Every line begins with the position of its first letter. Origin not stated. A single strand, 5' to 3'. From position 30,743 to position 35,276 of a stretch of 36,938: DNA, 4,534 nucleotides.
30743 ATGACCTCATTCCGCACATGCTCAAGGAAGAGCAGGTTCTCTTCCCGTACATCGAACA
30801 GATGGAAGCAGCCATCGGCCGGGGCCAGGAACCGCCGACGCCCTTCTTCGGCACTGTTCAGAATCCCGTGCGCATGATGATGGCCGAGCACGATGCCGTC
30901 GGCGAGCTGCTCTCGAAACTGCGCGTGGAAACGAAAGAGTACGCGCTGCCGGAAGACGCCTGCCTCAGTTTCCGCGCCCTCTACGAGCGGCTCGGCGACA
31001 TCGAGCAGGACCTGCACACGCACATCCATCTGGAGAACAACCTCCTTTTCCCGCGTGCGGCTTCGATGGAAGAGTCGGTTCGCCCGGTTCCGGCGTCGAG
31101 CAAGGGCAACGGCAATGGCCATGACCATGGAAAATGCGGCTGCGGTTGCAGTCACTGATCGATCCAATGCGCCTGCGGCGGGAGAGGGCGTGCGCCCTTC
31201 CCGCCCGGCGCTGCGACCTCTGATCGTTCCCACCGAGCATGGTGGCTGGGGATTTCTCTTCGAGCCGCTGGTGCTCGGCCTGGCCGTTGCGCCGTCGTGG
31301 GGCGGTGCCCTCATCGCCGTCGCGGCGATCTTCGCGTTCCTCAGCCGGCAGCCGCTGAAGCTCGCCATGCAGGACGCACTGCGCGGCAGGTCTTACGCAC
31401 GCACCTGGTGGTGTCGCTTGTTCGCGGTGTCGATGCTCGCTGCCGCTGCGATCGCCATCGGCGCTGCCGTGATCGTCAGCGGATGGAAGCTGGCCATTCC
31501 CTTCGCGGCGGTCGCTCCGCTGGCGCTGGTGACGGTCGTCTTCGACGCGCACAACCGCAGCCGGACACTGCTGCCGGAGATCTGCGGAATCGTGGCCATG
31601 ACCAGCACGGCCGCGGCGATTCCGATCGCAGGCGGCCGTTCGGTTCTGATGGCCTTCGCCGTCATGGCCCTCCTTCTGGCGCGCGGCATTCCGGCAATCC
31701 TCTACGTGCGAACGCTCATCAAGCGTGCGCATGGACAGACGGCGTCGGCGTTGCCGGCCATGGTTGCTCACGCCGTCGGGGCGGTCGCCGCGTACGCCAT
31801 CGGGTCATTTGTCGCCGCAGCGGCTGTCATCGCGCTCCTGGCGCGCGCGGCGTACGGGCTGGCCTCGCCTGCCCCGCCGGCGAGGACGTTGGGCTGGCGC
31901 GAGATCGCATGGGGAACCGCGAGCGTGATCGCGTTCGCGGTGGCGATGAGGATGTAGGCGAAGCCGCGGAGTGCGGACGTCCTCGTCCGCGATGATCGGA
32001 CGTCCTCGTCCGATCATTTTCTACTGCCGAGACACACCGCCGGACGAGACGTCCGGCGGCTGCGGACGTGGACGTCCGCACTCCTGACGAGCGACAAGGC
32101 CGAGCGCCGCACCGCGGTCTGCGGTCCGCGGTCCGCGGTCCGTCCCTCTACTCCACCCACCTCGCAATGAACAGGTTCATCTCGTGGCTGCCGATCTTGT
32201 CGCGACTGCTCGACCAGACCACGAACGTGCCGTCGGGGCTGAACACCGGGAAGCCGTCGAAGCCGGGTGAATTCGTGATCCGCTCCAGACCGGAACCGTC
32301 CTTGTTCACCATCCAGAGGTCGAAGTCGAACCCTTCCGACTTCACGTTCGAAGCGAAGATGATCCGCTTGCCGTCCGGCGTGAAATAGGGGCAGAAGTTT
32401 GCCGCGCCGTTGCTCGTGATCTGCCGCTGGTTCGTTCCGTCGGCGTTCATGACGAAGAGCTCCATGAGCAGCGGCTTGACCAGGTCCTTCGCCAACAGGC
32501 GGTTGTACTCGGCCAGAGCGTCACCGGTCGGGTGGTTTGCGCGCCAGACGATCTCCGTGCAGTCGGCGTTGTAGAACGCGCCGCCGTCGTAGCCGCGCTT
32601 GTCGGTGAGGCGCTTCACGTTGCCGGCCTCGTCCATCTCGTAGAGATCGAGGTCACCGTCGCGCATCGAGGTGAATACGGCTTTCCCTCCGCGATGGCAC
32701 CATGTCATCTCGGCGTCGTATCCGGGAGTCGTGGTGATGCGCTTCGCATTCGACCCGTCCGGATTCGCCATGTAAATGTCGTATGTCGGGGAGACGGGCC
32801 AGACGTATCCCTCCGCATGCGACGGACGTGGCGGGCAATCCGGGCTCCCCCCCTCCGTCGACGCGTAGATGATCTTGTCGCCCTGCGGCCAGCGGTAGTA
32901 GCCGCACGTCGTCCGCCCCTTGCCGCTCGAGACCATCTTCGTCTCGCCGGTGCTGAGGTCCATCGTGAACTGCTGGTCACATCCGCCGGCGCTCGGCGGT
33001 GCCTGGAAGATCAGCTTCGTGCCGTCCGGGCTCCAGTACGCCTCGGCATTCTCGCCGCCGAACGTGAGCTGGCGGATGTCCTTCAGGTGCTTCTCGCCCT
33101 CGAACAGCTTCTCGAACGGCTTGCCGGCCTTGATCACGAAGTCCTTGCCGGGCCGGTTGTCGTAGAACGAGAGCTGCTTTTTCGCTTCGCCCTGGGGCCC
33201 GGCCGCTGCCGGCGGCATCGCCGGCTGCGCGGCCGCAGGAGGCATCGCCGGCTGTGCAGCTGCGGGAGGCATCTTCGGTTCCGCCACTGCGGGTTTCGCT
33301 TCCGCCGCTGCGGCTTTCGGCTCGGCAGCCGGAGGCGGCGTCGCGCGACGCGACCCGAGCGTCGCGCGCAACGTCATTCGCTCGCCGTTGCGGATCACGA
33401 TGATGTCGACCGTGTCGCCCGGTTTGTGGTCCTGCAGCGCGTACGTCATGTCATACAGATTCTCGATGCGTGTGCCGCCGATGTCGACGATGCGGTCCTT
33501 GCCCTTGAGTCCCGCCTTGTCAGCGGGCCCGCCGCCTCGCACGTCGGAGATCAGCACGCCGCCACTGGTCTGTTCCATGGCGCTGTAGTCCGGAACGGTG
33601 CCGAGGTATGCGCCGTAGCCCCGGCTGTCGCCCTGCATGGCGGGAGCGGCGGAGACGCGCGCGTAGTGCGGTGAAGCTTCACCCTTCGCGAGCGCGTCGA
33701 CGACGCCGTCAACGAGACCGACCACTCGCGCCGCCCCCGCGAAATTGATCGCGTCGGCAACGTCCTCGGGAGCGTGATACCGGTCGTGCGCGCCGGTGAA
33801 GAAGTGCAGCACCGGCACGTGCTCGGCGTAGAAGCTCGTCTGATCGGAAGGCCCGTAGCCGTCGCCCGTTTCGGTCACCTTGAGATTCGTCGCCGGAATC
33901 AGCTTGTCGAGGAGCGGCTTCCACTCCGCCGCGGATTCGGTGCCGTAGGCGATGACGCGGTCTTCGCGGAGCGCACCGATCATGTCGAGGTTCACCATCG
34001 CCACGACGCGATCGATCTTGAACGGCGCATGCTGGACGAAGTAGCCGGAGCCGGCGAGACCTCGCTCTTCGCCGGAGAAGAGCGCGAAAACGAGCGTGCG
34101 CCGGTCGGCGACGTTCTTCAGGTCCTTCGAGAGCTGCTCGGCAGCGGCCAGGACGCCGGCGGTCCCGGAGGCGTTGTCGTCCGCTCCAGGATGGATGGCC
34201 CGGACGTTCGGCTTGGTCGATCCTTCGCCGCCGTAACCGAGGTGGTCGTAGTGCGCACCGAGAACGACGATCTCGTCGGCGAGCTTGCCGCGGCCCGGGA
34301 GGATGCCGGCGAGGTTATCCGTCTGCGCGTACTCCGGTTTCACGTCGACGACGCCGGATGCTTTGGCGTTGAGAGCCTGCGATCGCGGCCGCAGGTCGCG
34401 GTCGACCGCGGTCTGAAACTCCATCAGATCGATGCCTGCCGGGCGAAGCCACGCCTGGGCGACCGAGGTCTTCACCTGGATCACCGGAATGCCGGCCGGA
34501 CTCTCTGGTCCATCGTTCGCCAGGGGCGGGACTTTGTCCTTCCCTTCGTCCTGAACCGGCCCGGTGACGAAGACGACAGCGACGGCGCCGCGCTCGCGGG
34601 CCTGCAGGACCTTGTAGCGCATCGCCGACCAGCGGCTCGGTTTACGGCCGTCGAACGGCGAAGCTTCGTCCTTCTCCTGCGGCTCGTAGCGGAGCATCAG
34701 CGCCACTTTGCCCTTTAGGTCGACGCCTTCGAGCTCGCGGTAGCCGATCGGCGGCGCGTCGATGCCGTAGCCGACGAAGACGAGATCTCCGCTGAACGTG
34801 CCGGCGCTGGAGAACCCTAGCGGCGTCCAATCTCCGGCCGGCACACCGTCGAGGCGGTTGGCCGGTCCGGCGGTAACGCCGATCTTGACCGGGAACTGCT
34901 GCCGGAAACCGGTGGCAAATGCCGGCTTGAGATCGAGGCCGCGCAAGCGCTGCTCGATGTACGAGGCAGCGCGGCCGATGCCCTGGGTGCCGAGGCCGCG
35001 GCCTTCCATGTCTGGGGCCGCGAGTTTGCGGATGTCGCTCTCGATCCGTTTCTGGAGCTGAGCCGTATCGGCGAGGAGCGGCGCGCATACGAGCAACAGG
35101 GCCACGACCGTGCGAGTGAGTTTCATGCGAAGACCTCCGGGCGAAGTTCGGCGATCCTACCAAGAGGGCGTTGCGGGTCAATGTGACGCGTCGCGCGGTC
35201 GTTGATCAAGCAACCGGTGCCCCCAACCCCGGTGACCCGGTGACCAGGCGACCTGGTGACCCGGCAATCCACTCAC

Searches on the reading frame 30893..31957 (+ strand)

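Call 64: search_protein_families(library=pfam, proteins=[window:30893-31957:+], max_evalue=0.001)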
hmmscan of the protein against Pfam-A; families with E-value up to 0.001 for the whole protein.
window:30893-31957:+ (354 aa): 1 family
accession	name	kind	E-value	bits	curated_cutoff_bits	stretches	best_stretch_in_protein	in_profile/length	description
PF14256.11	YwiC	-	5e-22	78.9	25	1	112-242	1-124/126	YwiC-like protein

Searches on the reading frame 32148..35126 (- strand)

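Call 64: search_protein_families(library=pfam, proteins=[window:32148-35126:-], max_evalue=0.001)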
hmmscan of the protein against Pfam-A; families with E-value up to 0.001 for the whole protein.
window:32148-35126:- (992 aa): 8 families
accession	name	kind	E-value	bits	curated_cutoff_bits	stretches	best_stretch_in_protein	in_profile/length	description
PF04389.22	Peptidase_M28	-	4.1e-40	138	21.3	1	271-468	1-185/193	Peptidase family M28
PF07676.18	PD40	-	4.1e-31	106.7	20.9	2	947-986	1-37/38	WD40-like Beta Propeller Repeat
PF13180.12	PDZ_2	-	2.5e-14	53.7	27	1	517-589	7-79/80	PDZ domain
PF01546.33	Peptidase_M20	-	2.2e-06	28.2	24.6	1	289-384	2-102/206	Peptidase family M20/M25/M40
PF00595.29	PDZ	-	3.6e-06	27.7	23.2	1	521-576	24-79/81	PDZ domain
PF02225.27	PA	-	7.7e-06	26.4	23.9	1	113-226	3-95/95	PA domain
PF05450.20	Nicastrin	-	2.5e-05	24.4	25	1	309-367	16-74/218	Nicastrin large lobe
PF17820.7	PDZ_6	-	6.1e-05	23.1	27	1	526-571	2-46/54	PDZ domain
